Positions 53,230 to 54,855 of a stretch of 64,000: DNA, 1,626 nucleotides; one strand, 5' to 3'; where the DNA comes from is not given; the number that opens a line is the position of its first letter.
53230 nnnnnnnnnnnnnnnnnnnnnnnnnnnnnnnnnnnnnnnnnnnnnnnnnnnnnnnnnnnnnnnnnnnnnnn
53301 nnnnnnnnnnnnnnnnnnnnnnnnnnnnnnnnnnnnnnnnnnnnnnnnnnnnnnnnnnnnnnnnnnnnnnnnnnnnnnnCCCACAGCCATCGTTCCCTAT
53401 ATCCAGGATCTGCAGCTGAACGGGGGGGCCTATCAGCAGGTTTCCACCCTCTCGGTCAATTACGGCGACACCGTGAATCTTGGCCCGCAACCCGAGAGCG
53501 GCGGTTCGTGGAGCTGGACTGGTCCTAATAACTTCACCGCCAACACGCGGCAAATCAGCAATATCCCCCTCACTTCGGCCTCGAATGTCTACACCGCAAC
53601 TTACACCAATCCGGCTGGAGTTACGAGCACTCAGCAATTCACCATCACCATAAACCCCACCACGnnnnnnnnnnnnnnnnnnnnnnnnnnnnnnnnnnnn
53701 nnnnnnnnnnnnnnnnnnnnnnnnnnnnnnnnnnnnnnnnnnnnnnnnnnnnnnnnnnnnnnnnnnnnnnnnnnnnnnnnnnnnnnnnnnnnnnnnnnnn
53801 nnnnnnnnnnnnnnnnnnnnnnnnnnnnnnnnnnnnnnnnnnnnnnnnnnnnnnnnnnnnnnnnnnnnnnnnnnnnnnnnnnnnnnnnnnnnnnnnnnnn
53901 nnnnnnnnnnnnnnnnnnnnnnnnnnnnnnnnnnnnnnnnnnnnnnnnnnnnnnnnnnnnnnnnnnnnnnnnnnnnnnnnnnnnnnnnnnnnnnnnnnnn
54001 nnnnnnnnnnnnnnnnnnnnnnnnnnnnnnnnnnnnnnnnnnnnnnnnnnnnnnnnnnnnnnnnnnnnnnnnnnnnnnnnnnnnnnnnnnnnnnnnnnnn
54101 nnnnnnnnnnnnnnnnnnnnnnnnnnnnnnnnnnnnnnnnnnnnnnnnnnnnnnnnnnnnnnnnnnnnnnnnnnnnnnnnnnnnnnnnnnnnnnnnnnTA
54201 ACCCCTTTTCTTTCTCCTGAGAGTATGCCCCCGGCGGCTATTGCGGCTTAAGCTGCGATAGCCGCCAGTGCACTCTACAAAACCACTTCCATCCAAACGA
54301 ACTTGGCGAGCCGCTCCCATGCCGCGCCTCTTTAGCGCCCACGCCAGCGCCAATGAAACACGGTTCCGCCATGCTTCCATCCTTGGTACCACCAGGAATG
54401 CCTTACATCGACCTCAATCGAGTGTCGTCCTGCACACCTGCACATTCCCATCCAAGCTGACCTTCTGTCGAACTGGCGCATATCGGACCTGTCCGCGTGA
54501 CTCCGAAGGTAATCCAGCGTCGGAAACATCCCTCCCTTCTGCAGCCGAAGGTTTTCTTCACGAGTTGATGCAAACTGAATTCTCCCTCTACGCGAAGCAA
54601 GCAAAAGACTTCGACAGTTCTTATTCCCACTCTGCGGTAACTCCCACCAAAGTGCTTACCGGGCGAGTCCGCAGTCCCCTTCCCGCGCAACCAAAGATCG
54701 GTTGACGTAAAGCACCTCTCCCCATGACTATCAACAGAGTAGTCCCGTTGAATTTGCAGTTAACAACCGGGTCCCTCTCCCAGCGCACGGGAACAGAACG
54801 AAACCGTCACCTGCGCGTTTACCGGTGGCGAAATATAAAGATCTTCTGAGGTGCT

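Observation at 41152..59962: Tandem family of three giant secreted beta-helix proteins: shared ~830-aa core, swapped C-terminal repeat cassettes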

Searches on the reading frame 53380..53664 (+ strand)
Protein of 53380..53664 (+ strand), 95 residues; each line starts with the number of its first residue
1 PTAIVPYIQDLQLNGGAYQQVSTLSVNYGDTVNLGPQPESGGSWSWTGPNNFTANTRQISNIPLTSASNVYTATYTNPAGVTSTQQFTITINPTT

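Call 60: search_protein_families(library=pfam, proteins=[window:53380-53664:+], max_evalue=1)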
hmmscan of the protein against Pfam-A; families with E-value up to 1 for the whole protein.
window:53380-53664:+ (95 aa): 3 families
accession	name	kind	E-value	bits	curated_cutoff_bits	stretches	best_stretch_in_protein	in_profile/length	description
PF13895.12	Ig_2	-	0.00025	21.6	27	1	43-90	30-78/79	Immunoglobulin domain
PF22436.1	PilE_C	-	0.052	14.2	27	1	26-69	66-109/111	PilE, C-terminal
PF12733.13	Cadherin-like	-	0.15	13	24.2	1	34-92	52-87/89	Cadherin-like beta sandwich domain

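Call 65: predict_structure(alignment_id=A6)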
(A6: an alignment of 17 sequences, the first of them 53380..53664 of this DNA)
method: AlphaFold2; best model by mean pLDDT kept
length: 95 residues; sequences in the alignment: 17
mean_pLDDT: 92.3   pTM: 0.82
mean pLDDT of the five models: 92.3, 92.0, 91.8, 91.3, 90.2
residues with pLDDT >= 90: 79; 70-90: 13; 50-70: 3; < 50: 0
segments of 3 or more residues with pLDDT < 50: none
pLDDT, mean of each block of 10 residues (from residue 1): 93 83 92 94 95 95 93 97 97 76
secondary structure, 60 per line:
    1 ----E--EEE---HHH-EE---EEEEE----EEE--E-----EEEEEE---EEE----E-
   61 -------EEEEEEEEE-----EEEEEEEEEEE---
elements in order: E8-10 E23-27 E32-34 E43-48 E52-54 E68-76 E82-92

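Call 69: fold_search(model_id=the predicted structure, library=pdb)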
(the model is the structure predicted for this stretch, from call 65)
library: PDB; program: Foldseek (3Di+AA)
matches with E <= 10: 1368; with E <= 0.001: 0
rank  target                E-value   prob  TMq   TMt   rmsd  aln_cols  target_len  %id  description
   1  4tn9_A                1.0e-03  1.00  0.58  0.63   4.4        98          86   19  Crystal structure of Clostridium histolyticum ColG collagenase polycystic kidney disease-like domain at 1.4 Angstrom r (released 2015-03-11)
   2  3va6_A                1.3e-03  1.00  0.69  0.11   3.9       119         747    8  Crystal Structure of the extracellular domain of the putative hybrid two component system BT4673 from B. thetaiotaomic (released 2012-06-13)
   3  3va6_B                1.3e-03  1.00  0.68  0.11   3.7       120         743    8  Crystal Structure of the extracellular domain of the putative hybrid two component system BT4673 from B. thetaiotaomic (released 2012-06-13)
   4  4aqo                  1.5e-03  1.00  0.58  0.63   4.2        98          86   18  CRYSTAL STRUCTURE OF THE CALCIUM BOUND PKD-like DOMAIN OF COLLAGENASE G FROM CLOSTRIDIUM HISTOLYTICUM AT 0.99 ANGSTROM R (released 2013-06-05)
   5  7wqp_R                1.7e-03  1.00  0.65  0.67   3.5       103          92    9  Adeno-associated virus serotype PHP.eB in complex with AAVR (released 2022-06-15)
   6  4a2m_A                1.8e-03  1.00  0.67  0.11   3.8       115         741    9  Structure of the periplasmic domain of the heparin and heparan sulphate sensing hybrid two component system BT4663 in  (released 2012-05-02)
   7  3ott_B                2.3e-03  1.00  0.68  0.11   4.1       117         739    8  Crystal Structure of the extracellular domain of the putative one component system BT4673 from B. thetaiotaomicron (released 2011-08-10)
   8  2y72_A                2.7e-03  1.00  0.58  0.63   4.2        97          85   18  Crystal structure of the PKD Domain of Collagenase G from Clostridium Histolyticum at 1.18 Angstrom Resolution. (released 2011-09-28)
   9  4jrw_A                2.7e-03  1.00  0.57  0.61   4.4        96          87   20  Crystal structure of Clostridium histolyticum colg collagenase PKD domain 2 at 1.6 Angstrom resolution (released 2014-05-21)
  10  4a2m_B                4.3e-03  1.00  0.69  0.11   3.7       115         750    9  Structure of the periplasmic domain of the heparin and heparan sulphate sensing hybrid two component system BT4663 in  (released 2012-05-02)
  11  3ott_A                4.6e-03  1.00  0.68  0.11   3.7       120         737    8  Crystal Structure of the extracellular domain of the putative one component system BT4673 from B. thetaiotaomicron (released 2011-08-10)
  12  4a2m_C                4.8e-03  1.00  0.64  0.11   4.1       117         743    9  Structure of the periplasmic domain of the heparin and heparan sulphate sensing hybrid two component system BT4663 in  (released 2012-05-02)
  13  7wjx_R                6.3e-03  1.00  0.65  0.65   3.4       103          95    8  Adeno-associated virus serotype 9 in complex with AAVR (released 2022-06-15)
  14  4a2l_B                7.0e-03  1.00  0.70  0.11   3.2       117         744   10  Structure of the periplasmic domain of the heparin and heparan sulphate sensing hybrid two component system BT4663 in  (released 2012-05-02)
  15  4u6t_A                8.7e-03  1.00  0.55  0.60   5.6        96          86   14  Crystal structure of the Clostridium histolyticum colH collagenase polycystic kidney disease-like domain 2a at 1.76 An (released 2015-03-11)
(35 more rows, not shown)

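Call 76: find_homologous_proteins(query=A6, max_evalue=0.00001)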
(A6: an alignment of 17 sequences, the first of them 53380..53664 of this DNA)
Query A6 (17 sequences) (95 aa, profile of the alignment): 100 proteins with E <= 0.00001 among 1278 candidates.
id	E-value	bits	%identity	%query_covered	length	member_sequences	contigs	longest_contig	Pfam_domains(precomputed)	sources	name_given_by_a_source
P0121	1.5e-63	229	69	99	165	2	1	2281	-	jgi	jgi:hypothetical protein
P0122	2.0e-55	203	57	96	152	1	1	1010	PF12733.14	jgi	-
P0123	5.9e-51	188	50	95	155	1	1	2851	-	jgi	jgi:hypothetical protein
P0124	5.2e-49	182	54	83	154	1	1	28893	-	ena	-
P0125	9.0e-46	172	52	96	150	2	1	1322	-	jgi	jgi:hypothetical protein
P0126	1.7e-43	165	51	94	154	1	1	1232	-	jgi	jgi:hypothetical protein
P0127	6.1e-43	163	47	92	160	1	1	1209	-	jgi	jgi:hypothetical protein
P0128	8.0e-43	162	58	97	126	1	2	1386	-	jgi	jgi:hypothetical protein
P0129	1.5e-42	161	51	96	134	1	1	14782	-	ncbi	ncbi:MAG: hypothetical protein WBH45_14765, partial [Acidobacteriaceae bacterium]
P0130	6.3e-41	156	51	94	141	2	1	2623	-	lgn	-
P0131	6.0e-38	147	60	98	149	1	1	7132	-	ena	-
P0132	5.5e-37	144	54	85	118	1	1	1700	-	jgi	jgi:hypothetical protein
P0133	6.3e-36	140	57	97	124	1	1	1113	-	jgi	jgi:hypothetical protein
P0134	9.1e-36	140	65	97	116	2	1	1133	-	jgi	jgi:hypothetical protein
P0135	4.7e-35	137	55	96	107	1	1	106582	-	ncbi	ncbi:MAG: hypothetical protein WBW84_13975, partial [Acidobacteriaceae bacterium]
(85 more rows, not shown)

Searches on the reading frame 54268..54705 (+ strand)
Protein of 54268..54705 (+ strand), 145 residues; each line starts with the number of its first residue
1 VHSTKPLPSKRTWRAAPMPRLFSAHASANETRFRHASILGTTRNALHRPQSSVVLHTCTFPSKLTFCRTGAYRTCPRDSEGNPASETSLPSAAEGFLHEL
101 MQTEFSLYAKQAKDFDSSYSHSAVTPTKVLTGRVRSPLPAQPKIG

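Call 15: search_protein_families(library=pfam, proteins=[window:54268-54705:+], max_evalue=0.001)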
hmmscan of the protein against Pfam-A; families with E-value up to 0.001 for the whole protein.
window:54268-54705:+ (145 aa): 0 families

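Call 64: search_protein_families(library=ncbifam, proteins=[window:54268-54705:+], max_evalue=0.01)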
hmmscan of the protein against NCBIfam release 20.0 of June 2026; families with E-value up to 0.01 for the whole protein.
window:54268-54705:+ (145 aa): 0 families
